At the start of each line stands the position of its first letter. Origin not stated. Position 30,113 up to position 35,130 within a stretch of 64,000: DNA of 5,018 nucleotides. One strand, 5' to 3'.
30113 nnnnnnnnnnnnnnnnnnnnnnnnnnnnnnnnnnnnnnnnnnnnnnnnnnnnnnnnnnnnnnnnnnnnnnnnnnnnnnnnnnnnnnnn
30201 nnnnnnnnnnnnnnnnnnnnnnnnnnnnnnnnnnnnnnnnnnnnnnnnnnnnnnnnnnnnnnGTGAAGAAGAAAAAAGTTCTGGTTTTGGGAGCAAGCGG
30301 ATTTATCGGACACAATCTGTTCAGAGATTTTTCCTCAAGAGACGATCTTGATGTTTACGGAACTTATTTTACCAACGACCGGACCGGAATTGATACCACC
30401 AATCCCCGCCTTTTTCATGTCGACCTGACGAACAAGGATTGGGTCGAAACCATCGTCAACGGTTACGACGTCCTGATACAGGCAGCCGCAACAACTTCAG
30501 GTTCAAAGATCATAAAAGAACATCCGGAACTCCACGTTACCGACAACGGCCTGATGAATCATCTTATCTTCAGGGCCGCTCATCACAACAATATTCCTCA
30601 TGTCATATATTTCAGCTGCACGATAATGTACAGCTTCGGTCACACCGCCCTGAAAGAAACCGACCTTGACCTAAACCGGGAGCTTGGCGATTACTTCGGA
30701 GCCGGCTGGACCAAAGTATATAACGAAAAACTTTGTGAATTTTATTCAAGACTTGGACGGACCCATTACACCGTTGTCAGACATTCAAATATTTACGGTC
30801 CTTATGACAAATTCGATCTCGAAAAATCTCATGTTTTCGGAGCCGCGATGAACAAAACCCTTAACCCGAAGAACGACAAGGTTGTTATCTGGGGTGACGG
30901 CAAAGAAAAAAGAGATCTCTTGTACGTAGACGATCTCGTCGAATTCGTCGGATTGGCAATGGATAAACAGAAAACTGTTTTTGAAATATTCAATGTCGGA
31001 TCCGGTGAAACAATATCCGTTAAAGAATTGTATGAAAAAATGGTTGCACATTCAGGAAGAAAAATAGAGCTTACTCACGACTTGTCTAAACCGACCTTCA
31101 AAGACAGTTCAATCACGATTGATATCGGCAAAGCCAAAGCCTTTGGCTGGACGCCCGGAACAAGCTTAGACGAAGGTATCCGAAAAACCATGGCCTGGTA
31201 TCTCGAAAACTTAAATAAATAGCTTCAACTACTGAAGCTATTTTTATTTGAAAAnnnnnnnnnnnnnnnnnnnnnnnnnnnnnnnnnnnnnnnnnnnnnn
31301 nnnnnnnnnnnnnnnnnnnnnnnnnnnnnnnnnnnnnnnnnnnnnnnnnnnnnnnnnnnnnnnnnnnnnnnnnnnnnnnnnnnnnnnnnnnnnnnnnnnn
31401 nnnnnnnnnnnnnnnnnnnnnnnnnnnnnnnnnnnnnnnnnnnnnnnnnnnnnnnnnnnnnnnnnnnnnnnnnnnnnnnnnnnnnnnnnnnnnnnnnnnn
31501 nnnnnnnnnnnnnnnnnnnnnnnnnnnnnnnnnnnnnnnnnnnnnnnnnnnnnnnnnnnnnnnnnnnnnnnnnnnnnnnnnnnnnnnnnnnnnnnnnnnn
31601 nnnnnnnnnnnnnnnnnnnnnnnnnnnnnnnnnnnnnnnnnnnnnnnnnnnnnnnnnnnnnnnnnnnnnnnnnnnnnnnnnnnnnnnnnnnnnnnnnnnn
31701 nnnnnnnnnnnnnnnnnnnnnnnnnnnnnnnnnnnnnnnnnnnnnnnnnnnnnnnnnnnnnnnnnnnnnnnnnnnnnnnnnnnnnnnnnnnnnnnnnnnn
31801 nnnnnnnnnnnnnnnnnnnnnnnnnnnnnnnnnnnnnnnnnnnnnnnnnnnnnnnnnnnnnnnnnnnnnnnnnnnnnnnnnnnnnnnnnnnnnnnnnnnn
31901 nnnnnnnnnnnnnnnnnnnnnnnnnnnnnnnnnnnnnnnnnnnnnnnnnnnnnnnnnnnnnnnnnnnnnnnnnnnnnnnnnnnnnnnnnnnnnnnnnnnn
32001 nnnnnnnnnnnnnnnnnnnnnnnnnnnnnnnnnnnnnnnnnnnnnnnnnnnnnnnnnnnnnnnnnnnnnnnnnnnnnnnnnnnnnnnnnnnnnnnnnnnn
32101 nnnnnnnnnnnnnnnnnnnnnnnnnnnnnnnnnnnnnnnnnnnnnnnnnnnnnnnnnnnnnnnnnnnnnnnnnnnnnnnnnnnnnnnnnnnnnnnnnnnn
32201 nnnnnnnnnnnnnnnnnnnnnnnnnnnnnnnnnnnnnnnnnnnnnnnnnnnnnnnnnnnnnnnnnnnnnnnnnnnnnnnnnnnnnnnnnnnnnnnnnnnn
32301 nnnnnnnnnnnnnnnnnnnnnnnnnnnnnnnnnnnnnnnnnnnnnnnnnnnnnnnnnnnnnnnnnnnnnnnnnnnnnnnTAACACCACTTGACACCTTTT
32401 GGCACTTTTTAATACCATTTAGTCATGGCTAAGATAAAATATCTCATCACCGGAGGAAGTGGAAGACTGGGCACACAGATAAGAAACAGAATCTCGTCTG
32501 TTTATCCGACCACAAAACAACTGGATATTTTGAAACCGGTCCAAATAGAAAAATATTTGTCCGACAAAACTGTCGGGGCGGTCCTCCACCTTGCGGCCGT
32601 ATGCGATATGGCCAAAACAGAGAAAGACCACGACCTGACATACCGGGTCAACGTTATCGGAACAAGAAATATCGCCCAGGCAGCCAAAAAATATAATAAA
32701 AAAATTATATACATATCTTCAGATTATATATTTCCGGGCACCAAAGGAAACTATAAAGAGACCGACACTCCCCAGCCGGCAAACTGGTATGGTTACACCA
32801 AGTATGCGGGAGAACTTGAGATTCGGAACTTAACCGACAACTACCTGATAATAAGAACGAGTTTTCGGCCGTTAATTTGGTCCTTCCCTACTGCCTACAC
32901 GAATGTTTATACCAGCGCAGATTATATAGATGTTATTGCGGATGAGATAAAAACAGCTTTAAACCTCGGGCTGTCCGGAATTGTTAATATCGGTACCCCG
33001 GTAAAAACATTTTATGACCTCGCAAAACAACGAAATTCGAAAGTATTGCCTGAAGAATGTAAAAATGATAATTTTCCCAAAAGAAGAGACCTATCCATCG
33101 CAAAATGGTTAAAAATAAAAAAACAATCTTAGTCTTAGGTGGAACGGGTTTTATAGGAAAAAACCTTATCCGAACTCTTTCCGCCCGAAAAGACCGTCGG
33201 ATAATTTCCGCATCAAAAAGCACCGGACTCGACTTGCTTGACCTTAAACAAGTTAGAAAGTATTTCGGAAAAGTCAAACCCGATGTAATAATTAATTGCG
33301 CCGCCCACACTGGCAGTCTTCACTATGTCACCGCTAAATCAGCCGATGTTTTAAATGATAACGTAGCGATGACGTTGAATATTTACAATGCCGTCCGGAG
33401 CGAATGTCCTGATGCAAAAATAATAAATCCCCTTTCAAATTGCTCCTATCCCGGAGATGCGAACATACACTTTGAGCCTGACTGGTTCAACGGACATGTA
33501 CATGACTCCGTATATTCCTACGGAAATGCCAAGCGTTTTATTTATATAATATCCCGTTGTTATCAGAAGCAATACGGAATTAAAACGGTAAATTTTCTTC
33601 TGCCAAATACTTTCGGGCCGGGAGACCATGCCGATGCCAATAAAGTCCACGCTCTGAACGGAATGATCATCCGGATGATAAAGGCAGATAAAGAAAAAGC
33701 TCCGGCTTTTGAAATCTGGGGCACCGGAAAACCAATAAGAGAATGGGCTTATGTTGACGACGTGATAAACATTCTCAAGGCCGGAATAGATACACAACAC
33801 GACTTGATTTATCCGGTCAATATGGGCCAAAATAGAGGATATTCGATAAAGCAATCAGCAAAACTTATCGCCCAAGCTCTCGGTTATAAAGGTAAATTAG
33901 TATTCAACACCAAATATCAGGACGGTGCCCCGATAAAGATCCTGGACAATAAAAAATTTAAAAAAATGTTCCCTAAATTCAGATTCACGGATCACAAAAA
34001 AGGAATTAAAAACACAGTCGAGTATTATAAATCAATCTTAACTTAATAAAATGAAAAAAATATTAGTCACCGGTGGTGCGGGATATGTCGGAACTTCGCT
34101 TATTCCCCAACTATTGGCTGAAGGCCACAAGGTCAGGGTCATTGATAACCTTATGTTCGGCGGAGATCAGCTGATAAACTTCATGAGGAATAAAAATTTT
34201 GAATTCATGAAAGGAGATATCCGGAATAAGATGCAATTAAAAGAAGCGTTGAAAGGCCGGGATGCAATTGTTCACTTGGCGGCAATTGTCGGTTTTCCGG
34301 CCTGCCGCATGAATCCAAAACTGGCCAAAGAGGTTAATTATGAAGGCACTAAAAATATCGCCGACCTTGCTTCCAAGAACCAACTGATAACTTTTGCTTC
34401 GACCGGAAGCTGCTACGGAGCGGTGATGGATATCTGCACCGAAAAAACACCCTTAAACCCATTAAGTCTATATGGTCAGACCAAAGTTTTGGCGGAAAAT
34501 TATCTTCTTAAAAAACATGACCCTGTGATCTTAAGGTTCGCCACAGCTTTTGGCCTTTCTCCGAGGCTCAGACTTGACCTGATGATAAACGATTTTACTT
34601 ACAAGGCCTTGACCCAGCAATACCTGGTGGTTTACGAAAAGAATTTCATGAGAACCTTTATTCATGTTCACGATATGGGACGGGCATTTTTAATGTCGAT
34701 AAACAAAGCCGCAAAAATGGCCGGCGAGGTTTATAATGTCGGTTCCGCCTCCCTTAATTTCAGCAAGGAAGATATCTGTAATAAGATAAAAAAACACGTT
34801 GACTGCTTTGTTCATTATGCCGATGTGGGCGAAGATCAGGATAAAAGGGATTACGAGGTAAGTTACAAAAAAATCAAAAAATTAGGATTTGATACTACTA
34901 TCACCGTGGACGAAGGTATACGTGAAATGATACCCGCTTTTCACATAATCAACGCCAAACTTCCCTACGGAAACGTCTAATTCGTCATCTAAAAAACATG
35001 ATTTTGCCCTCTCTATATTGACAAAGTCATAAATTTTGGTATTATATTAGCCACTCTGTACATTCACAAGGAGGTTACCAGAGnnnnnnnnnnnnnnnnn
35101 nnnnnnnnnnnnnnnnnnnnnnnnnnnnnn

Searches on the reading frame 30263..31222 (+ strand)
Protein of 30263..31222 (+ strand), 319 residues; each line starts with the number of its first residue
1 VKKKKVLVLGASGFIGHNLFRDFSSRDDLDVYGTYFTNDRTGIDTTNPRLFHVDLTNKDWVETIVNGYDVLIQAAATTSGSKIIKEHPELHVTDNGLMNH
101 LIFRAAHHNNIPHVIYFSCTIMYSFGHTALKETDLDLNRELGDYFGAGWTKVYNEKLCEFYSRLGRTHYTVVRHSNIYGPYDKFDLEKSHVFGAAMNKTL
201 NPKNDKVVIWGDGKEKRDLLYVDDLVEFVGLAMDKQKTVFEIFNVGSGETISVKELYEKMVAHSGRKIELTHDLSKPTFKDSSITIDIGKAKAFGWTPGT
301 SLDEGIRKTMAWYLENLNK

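Call 58: search_protein_families(library=pfam, proteins=[window:30263-31222:+], max_evalue=0.00001)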
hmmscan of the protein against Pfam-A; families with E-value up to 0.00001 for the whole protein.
window:30263-31222:+ (319 aa): 3 families
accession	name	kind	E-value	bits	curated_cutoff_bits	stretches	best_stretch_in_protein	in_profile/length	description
PF01370.27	Epimerase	-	9.1e-37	127.2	20.9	1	6-246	1-240/240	NAD dependent epimerase/dehydratase family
PF16363.11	GDP_Man_Dehyd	-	3e-19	70.1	27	1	7-309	1-332/332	GDP-mannose 4,6 dehydratase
PF01073.25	3Beta_HSD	-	1.3e-08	34.7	22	1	7-232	1-228/280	3-beta hydroxysteroid dehydrogenase/isomerase family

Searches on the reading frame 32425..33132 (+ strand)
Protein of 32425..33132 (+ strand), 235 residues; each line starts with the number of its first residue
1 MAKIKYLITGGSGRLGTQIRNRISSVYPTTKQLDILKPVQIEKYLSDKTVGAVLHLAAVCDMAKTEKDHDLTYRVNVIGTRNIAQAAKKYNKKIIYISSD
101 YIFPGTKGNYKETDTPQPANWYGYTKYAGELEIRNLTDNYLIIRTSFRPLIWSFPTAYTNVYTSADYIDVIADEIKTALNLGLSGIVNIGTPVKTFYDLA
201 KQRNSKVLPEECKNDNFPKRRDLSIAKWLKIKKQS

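Call 8: search_protein_families(library=pfam, proteins=[window:32425-33132:+])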
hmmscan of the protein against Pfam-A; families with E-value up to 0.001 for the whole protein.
window:32425-33132:+ (235 aa): 6 families
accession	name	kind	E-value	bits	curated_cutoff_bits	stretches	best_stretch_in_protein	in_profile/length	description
PF04321.23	RmlD_sub_bind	-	9.1e-38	130.4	27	1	6-147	3-150/287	RmlD substrate binding domain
PF01370.27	Epimerase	-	7.1e-20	71.9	20.9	1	12-148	7-168/240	NAD dependent epimerase/dehydratase family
PF16363.11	GDP_Man_Dehyd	-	4.7e-11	43.2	27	1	31-144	57-175/332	GDP-mannose 4,6 dehydratase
PF07993.18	NAD_binding_4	-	5.2e-09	36.1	20.1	1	48-145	87-204/258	Male sterility protein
PF01073.25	3Beta_HSD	-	1e-08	35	22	1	30-126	49-150/280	3-beta hydroxysteroid dehydrogenase/isomerase family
PF02719.21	Polysacc_synt_2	-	2.8e-08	33.7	20.2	1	34-137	62-153/293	Polysaccharide biosynthesis protein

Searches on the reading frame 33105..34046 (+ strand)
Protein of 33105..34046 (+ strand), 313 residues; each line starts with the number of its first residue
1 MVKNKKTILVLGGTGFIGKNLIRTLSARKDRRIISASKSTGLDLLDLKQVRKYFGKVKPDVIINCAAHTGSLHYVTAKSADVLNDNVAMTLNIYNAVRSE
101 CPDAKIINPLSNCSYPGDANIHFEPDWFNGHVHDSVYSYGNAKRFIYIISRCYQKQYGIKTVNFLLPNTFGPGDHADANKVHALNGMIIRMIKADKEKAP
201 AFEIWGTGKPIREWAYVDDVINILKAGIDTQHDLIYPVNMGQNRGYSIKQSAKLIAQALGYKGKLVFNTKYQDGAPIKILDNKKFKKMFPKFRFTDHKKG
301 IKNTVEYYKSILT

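Call 8: search_protein_families(library=pfam, proteins=[window:33105-34046:+])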
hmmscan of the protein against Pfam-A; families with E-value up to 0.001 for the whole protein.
window:33105-34046:+ (313 aa): 4 families
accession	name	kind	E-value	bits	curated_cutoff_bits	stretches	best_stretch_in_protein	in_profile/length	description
PF01370.27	Epimerase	-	2.7e-37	128.9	20.9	1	8-226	1-223/240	NAD dependent epimerase/dehydratase family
PF16363.11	GDP_Man_Dehyd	-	2.9e-19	70.1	27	1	42-264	59-271/332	GDP-mannose 4,6 dehydratase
PF04321.23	RmlD_sub_bind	-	1.4e-10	41.2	27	1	7-70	2-63/287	RmlD substrate binding domain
PF02719.21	Polysacc_synt_2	-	0.00042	20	20.2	0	8-37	1-30/293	Polysaccharide biosynthesis protein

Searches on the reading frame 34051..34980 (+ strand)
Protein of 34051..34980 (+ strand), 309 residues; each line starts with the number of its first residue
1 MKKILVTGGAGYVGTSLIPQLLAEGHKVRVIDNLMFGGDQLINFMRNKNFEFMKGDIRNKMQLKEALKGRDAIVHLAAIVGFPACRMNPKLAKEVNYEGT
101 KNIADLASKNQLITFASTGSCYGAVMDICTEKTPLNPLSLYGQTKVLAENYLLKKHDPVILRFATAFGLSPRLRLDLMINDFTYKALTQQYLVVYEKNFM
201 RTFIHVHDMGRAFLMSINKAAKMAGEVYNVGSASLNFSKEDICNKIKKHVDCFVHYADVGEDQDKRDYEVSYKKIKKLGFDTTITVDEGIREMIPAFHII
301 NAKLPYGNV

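Call 8: search_protein_families(library=pfam, proteins=[window:34051-34980:+])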
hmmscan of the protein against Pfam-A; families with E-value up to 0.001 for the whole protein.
window:34051-34980:+ (309 aa): 9 families
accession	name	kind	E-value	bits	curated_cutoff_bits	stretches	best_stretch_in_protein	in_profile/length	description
PF01370.27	Epimerase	-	3.5e-36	125.3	20.9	1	4-231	1-240/240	NAD dependent epimerase/dehydratase family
PF16363.11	GDP_Man_Dehyd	-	5.7e-28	98.8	27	1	5-293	1-332/332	GDP-mannose 4,6 dehydratase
PF01073.25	3Beta_HSD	-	1.4e-20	74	22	1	5-157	1-162/280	3-beta hydroxysteroid dehydrogenase/isomerase family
PF04321.23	RmlD_sub_bind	-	2.8e-18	66.4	27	1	3-180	2-165/287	RmlD substrate binding domain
PF02719.21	Polysacc_synt_2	-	1.5e-14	54.3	20.2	1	4-156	1-153/293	Polysaccharide biosynthesis protein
PF05368.20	NmrA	-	3.4e-10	40.4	27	1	2-78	3-78/298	NmrA-like family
PF07993.18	NAD_binding_4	-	1.9e-09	37.5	20.1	1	63-161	82-202/258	Male sterility protein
PF13460.12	NAD_binding_10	-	6.4e-08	33.1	27.2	1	8-118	1-96/184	NAD(P)H-binding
PF03435.24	Sacchrp_dh_NADP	-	2.7e-06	28.2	25.1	1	9-80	5-79/129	Saccharopine dehydrogenase NADP binding domain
